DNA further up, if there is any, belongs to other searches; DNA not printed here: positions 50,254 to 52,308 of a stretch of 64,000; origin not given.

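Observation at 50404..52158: Unusual fusion: pentapeptide-repeat domain plus BspA-type leucine-rich repeats in one 584-aa protein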

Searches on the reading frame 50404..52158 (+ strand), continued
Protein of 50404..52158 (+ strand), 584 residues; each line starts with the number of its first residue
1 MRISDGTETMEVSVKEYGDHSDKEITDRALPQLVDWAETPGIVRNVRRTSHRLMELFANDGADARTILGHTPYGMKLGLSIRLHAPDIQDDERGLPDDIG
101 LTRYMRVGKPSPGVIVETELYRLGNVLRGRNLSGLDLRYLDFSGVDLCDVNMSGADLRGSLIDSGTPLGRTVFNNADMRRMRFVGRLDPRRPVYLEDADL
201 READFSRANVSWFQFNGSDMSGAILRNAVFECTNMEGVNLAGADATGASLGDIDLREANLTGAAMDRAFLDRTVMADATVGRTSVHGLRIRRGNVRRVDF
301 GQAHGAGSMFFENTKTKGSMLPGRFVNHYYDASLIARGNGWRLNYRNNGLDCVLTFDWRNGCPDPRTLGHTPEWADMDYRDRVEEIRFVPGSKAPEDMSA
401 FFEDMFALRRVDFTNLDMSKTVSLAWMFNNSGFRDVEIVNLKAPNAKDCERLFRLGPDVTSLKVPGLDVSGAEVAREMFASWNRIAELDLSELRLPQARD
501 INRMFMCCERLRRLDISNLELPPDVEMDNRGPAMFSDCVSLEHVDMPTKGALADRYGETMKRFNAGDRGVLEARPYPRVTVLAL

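Call 40: find_homologous_proteins(query=P0128)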
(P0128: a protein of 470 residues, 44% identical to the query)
Query P0128 (470 aa): 1273 proteins with E <= 0.001 among 8000 candidates; the best 120 are listed.
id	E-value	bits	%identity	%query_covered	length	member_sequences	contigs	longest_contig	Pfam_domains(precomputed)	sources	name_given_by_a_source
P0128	0.0e+0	1088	100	100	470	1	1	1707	PF13576.13,PF13599.14,PF00805.29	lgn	-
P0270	9.4e-90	320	44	99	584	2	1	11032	PF13576.13,PF13599.14,PF00805.29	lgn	-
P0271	1.1e-89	320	44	99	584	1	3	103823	PF13576.13,PF13599.14,PF00805.29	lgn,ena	-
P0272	2.8e-89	318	43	99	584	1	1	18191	PF03382.21,PF13576.13,PF13599.14,PF00805.29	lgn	-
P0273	6.7e-89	317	43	99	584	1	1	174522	PF13576.13,PF13599.14,PF00805.29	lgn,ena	-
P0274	6.9e-89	317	43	99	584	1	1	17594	PF13576.13,PF13599.14,PF00805.29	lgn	-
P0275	1.2e-88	316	43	99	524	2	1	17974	PF13576.13,PF13599.14,PF00805.29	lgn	-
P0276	2.0e-88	316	43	99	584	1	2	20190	PF13576.13,PF13599.14,PF00805.29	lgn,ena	-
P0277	2.6e-88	315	43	99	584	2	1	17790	PF03382.21,PF13576.13,PF13599.14,PF00805.29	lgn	-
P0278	3.2e-88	315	43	99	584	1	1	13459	PF13576.13,PF13599.14,PF00805.29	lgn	-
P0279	9.1e-88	313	43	99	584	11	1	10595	PF13576.13,PF13599.14,PF00805.29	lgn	-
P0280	1.7e-87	313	43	99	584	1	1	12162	PF13576.13,PF13599.14,PF00805.29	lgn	-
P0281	2.1e-87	312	43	99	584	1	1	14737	PF13576.13,PF13599.14,PF00805.29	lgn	-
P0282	2.2e-87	312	43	99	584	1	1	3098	PF13576.13,PF13599.14,PF00805.29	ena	-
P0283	3.3e-87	312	43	99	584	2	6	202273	PF13576.13,PF13599.14,PF00805.29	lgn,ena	-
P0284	6.4e-87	311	43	99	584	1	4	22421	PF13576.13,PF13599.14,PF00805.29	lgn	-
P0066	8.4e-87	310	43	99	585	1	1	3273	PF13576.13,PF13599.14,PF00805.29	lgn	-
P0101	8.7e-87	310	43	99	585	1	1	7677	PF13576.13,PF13599.14,PF00805.29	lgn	-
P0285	8.7e-87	310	43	99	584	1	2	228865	PF13576.13,PF13599.14,PF00805.29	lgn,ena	-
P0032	1.1e-86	310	43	99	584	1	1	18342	PF13576.13,PF13599.14,PF00805.29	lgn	-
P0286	1.1e-86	310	43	99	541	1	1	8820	PF13576.13,PF13599.14,PF00805.29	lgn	-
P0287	1.1e-86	310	42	99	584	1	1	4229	PF13576.13,PF13599.14,PF00805.29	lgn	-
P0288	1.3e-86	310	43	99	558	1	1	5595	PF13576.13,PF13599.14,PF00805.29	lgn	-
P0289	1.5e-86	309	43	99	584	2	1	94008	PF13576.13,PF13599.14,PF00805.29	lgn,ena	-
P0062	1.7e-86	309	43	99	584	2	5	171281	PF03382.21,PF13576.13,PF13599.14,PF00805.29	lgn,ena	-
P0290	1.9e-86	309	43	99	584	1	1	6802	PF13576.13,PF13599.14,PF00805.29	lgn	-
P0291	1.9e-86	309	42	99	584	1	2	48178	PF13576.13,PF13599.14,PF00805.29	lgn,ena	-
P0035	2.2e-86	309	44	99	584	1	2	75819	PF13576.13,PF13599.14,PF00805.29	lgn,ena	-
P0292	2.3e-86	309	43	99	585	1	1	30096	PF13576.13,PF13599.14,PF00805.29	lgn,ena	-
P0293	2.4e-86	309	42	99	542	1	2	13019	PF13576.13,PF13599.14,PF00805.29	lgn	-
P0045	2.5e-86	309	44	99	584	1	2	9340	PF13576.13,PF13599.14,PF00805.29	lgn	-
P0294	3.6e-86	308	42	99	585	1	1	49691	PF03382.21,PF13576.13,PF13599.14,PF00805.29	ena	-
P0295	4.3e-86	308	43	99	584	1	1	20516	PF13576.13,PF13599.14,PF00805.29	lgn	-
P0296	4.9e-86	308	42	99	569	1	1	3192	PF13576.13,PF13599.14,PF00805.29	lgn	-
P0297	5.6e-86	308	43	99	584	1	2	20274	PF03382.21,PF13576.13,PF13599.14,PF00805.29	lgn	-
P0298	6.3e-86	307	43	99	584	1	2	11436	PF13576.13,PF13599.14,PF00805.29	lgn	-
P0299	6.9e-86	307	42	99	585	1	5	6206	PF13576.13,PF13599.14,PF00805.29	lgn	-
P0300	7.4e-86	307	42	99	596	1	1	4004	PF13576.13,PF13599.14,PF00805.29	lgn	-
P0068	7.5e-86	307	43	99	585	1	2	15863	PF13576.13,PF13599.14,PF00805.29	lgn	-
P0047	1.3e-85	306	43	99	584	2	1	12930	PF03382.21,PF13576.13,PF13599.14,PF00805.29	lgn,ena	-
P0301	1.4e-85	306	43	99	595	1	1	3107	PF13576.13,PF13599.14,PF00805.29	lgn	-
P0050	1.4e-85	306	43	99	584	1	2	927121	PF13576.13,PF13599.14,PF00805.29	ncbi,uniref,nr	ncbi:pentapeptide repeat-containing protein [Bifidobacterium pseudocatenulatum]|uniref:pentapeptide 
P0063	1.5e-85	306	43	99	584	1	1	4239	PF03382.21,PF13576.13,PF13599.14,PF00805.29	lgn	-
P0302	1.6e-85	306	42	99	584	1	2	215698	PF13576.13,PF13599.14,PF00805.29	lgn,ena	-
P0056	1.8e-85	306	43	99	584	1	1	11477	PF13576.13,PF13599.14,PF00805.29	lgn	-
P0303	2.3e-85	306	42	99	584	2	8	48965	PF13576.13,PF13599.14,PF00805.29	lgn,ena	-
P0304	4.0e-85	305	42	99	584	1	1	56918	PF13576.13,PF13599.14,PF00805.29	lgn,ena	-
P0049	4.2e-85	305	43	99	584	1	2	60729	PF13576.13,PF13599.14,PF00805.29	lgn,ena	-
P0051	4.4e-85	305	43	99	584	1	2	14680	PF13576.13,PF13599.14,PF00805.29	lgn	-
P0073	4.8e-85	304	43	99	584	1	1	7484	PF03382.21,PF13576.13,PF13599.14,PF00805.29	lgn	-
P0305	5.4e-85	304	42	99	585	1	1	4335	PF13576.13,PF13599.14,PF00805.29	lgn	-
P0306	6.0e-85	304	43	99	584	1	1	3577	PF03382.21,PF13576.13,PF13599.14,PF00805.29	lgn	-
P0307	6.2e-85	304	42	99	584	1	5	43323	PF13576.13,PF13599.14,PF00805.29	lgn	-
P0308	6.2e-85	304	42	99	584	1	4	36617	PF13576.13,PF13599.14,PF00805.29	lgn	-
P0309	6.2e-85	304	42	99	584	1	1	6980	PF13576.13,PF13599.14,PF00805.29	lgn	-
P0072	6.5e-85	304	42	99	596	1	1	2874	PF13576.13,PF13599.14,PF00805.29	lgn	-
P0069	6.5e-85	304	43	99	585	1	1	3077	PF13576.13,PF13599.14,PF00805.29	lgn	-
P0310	6.6e-85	304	43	99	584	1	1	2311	PF13576.13,PF13599.14,PF00805.29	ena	-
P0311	6.8e-85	304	42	99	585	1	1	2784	PF13576.13,PF13599.14,PF00805.29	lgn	-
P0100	6.9e-85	304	42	99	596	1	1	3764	PF13576.13,PF13599.14,PF00805.29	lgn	-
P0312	8.3e-85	304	43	99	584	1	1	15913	PF13576.13,PF13599.14,PF00805.29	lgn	-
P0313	9.0e-85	304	43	99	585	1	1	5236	PF13576.13,PF13599.14,PF00805.29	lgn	-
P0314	9.3e-85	304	42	99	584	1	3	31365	PF03382.21,PF13576.13,PF13599.14,PF00805.29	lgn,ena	-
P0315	9.4e-85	304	42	99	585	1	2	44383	PF13576.13,PF13599.14,PF00805.29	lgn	-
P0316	9.6e-85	304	42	99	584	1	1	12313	PF13576.13,PF13599.14,PF00805.29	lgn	-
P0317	9.8e-85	303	42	99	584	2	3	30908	PF03382.21,PF13576.13,PF13599.14,PF00805.29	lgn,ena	-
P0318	1.1e-84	303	43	99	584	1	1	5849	PF13576.13,PF13599.14,PF00805.29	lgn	-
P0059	1.1e-84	303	43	99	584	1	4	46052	PF13576.13,PF13599.14,PF00805.29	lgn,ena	-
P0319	1.1e-84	303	43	99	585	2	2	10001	PF13576.13,PF13599.14,PF00805.29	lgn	-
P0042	1.2e-84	303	43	99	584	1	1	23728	PF03382.21,PF13576.13,PF13599.14,PF00805.29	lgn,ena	-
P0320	1.3e-84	303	42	99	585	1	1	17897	PF13576.13,PF13599.14,PF00805.29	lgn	-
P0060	1.3e-84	303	43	99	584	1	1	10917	PF13576.13,PF13599.14,PF00805.29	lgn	-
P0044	1.4e-84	303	43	99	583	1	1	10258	PF13576.13,PF13599.14,PF00805.29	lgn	-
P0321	1.4e-84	303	43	99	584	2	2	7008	PF13576.13,PF13599.14,PF00805.29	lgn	-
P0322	1.5e-84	303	42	99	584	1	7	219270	PF13576.13,PF13599.14,PF00805.29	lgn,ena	-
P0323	1.5e-84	303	43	99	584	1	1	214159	PF13576.13,PF13599.14,PF00805.29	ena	-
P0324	1.8e-84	303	42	99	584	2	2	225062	PF13576.13,PF13599.14,PF00805.29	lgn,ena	-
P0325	1.9e-84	303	42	99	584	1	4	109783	PF13576.13,PF13599.14,PF00805.29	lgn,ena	-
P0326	2.2e-84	302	43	99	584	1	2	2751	PF13576.13,PF13599.14,PF00805.29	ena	-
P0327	2.4e-84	302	42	99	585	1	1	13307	PF13576.13,PF13599.14,PF00805.29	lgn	-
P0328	2.5e-84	302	43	99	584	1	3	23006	PF13576.13,PF13599.14,PF00805.29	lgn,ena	-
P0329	2.6e-84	302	42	99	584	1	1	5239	PF13576.13,PF13599.14,PF00805.29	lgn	-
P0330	2.6e-84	302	42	99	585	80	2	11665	PF13576.13,PF13599.14,PF00805.29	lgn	-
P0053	2.6e-84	302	42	99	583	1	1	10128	PF13576.13,PF13599.14,PF00805.29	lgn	-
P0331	3.7e-84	302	42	99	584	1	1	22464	PF13576.13,PF13599.14,PF00805.29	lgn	-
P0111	4.3e-84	301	42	99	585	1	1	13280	PF13576.13,PF13599.14,PF00805.29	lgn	-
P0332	4.4e-84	301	42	99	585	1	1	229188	PF13576.13,PF13599.14,PF00805.29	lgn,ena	-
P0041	4.5e-84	301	42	99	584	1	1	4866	PF13576.13,PF13599.14,PF00805.29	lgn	-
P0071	4.6e-84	301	43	99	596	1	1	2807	PF13576.13,PF13599.14,PF00805.29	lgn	-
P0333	4.9e-84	301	42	99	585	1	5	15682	PF13576.13,PF13599.14,PF00805.29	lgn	-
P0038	5.3e-84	301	42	99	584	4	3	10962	PF13576.13,PF13599.14,PF00805.29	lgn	-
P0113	5.7e-84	301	42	99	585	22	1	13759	PF13576.13,PF13599.14,PF00805.29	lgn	-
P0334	5.8e-84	301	42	99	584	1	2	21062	PF13576.13,PF13599.14,PF00805.29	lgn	-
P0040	6.6e-84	301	43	99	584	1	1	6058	PF03382.21,PF13576.13,PF13599.14,PF00805.29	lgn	-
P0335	7.1e-84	301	42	99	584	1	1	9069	PF13576.13,PF13599.14,PF00805.29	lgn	-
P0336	7.2e-84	301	42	99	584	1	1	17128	PF13576.13,PF13599.14,PF00805.29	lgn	-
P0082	7.5e-84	301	42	99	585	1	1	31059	PF13576.13,PF13599.14,PF00805.29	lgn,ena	-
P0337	8.2e-84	300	42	99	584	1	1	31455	PF13576.13,PF13599.14,PF00805.29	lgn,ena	-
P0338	8.5e-84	300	42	99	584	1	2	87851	PF13576.13,PF13599.14,PF00805.29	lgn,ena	-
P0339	8.9e-84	300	42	99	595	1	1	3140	PF13576.13,PF13599.14,PF00805.29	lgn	-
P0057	9.2e-84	300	42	99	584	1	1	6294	PF13576.13,PF13599.14,PF00805.29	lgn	-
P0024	9.4e-84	300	43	99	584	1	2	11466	PF13576.13,PF13599.14,PF00805.29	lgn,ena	-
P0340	9.7e-84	300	42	99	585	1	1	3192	PF13576.13,PF13599.14,PF00805.29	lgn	-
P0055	9.9e-84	300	43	99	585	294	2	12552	PF13599.14,PF00805.29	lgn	-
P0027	1.0e-83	300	43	99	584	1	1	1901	PF13576.13,PF13599.14,PF00805.29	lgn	-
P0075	1.3e-83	300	42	99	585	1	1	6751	PF13576.13,PF13599.14,PF00805.29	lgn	-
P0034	1.4e-83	300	42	99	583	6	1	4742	PF13576.13,PF13599.14,PF00805.29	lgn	-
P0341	1.5e-83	300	42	99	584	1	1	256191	PF13576.13,PF13599.14,PF00805.29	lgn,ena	-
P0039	1.5e-83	300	43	99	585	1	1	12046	PF13576.13,PF13599.14,PF00805.29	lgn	-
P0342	1.5e-83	300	43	99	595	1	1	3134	PF13576.13,PF13599.14,PF00805.29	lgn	-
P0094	1.6e-83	299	42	99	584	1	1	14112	PF03382.21,PF13576.13,PF13599.14,PF00805.29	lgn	-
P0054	1.7e-83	299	43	99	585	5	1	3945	PF03382.21,PF13599.14,PF00805.29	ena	-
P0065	1.7e-83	299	42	99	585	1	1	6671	PF13576.13,PF13599.14,PF00805.29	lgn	-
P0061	1.8e-83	299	43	99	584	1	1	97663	PF13599.14,PF00805.29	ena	-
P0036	1.9e-83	299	42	99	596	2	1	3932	PF13576.13,PF13599.14,PF00805.29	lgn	-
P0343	1.9e-83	299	42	99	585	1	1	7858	PF13576.13,PF13599.14,PF00805.29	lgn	-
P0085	2.3e-83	299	42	99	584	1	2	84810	PF03382.21,PF13576.13,PF13599.14,PF00805.29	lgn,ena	-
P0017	2.3e-83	299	42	99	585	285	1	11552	PF13576.13,PF13599.14,PF00805.29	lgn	-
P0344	2.4e-83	299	42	99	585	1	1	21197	PF13576.13,PF13599.14,PF00805.29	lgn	-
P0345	2.6e-83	299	42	99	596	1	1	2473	PF13576.13,PF13599.14,PF00805.29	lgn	-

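Call 41: search_protein_families(library=pfam, proteins=[P0167, P0147, P0230], max_evalue=0.01)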
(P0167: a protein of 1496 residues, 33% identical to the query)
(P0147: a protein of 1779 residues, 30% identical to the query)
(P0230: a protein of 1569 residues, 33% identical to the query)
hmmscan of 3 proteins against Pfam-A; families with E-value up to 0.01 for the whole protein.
P0167 (1496 aa): 7 families
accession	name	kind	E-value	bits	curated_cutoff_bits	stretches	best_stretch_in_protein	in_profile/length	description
PF03382.20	DUF285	-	1.2e-104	345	25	7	617-733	2-114/120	Mycoplasma protein of unknown function, DUF285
PF13306.12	LRR_5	-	3.4e-27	95.3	27.7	3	622-737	8-108/127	BspA type Leucine rich repeat region (6 copies)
PF13855.12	LRR_8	-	1.2e-25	89.4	27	0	419-459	19-57/61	Leucine rich repeat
PF23952.1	LRR_EndoS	-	4.7e-19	69.2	27.9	0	447-511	52-114/116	Endo-beta-N-acetylglucosaminidase EndoS LRR domain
PF12799.13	LRR_4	-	5.7e-16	58.6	27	0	835-870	2-33/44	Leucine Rich repeats (2 copies)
PF24758.1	LRR_At5g56370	-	3.1e-13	50.4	27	0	417-497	29-107/227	FBD-associated F-box protein At5g56370, LRR repeats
PF13516.12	LRR_6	-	0.0019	18.5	23.4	0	885-895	2-12/24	Leucine Rich repeat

P0147 (1779 aa): 8 families
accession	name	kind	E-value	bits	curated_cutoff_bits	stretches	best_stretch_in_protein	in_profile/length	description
PF03382.20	DUF285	-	1.9e-160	525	25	9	362-478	2-114/120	Mycoplasma protein of unknown function, DUF285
PF13306.12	LRR_5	-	1.9e-45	154.3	27.7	6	799-910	29-126/127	BspA type Leucine rich repeat region (6 copies)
PF13855.12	LRR_8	-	1.2e-39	134.3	27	0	1261-1301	20-58/61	Leucine rich repeat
PF12799.13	LRR_4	-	1.1e-24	86.3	27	0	1266-1303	1-38/44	Leucine Rich repeats (2 copies)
PF23952.1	LRR_EndoS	-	4.1e-24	85.5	27.9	0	748-812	52-114/116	Endo-beta-N-acetylglucosaminidase EndoS LRR domain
PF24758.1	LRR_At5g56370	-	2.5e-13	50.7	27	0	1137-1223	12-95/227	FBD-associated F-box protein At5g56370, LRR repeats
PF24048.1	LRR_NXF1-5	-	2.1e-06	27.8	30.5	0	396-437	53-94/142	NXF1/2/3/5 leucine-rich repeat domain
PF13516.12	LRR_6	-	0.0041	17.5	23.4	0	1291-1301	2-12/24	Leucine Rich repeat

P0230 (1569 aa): 5 families
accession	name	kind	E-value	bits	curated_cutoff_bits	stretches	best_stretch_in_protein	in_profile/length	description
PF00805.28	Pentapeptide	-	6.9e-208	671.5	20.2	23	803-842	1-40/40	Pentapeptide repeats (8 copies)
PF13599.13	Pentapeptide_4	-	7.9e-91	298.7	38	13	611-685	2-76/78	Pentapeptide repeat region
PF13576.12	Pentapeptide_3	-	8.1e-70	231.3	27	5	636-675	5-47/48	Pentapeptide repeats (9 copies)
PF25296.1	Decapeptide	-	2.9e-19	69.2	45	1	635-691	10-66/74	Decapeptide repeat region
PF05264.16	CfAFP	-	3.5e-11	43.7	25.9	0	976-1041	38-103/137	Choristoneura fumiferana antifreeze protein (CfAFP)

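Call 42: search_solved_structures(query=window:50404-52155:+, max_evalue=0.01)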
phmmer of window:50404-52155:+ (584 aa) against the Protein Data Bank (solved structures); distinct sequences matched with E-value up to 0.01: 21.
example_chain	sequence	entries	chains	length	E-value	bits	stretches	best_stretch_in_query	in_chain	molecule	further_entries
4yfo_A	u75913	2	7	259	6e-17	64.9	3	192-278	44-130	beta1_ex1 | 6beta1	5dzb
5di5_A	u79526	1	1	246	7.8e-16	61.2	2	196-272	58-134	beta1 t801 loop variant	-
5dns_A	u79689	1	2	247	4.1e-15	58.8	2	196-278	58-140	t1428 beta1 loop design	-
4yc5_A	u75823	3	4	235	1.5e-14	57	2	192-280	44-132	beta1 | beta1 protein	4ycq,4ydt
4yei_A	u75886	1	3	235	1.5e-14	56.9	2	195-305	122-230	beta1mut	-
5dn0_A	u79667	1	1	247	2.3e-14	56.3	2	196-266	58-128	beta1 t1555 loop variant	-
5dqa_A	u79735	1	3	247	3e-14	55.9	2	198-265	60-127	t3284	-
2j8k_A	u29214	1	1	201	4.5e-13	52.1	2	202-298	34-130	NP275-NP276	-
5dra_A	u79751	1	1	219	2.1e-12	49.8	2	193-271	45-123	3beta1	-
3du1_X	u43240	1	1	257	1.1e-09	40.8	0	195-275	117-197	All3740 protein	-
2j8i_A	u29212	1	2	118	1.7e-08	37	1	202-279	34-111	NP275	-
6omx_A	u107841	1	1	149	1.1e-07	34.3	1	172-274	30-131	Alr5209 protein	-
2o6w_A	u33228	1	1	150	1.3e-07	34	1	201-292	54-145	Repeat Five Residue (Rfr) protein or pentapeptide repeat protein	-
2f3l_A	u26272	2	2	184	1.2e-06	30.8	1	127-226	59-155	RFR-Domain | pentapeptide repeat protein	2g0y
2xty_A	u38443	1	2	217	2.8e-06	29.6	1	127-267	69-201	QNRB1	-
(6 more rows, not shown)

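Call 45: search_protein_families(library=padloc, proteins=[window:50404-52155:+], max_evalue=0.001)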
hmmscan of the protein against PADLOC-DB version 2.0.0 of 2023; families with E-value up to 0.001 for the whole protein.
window:50404-52155:+ (584 aa): 0 families
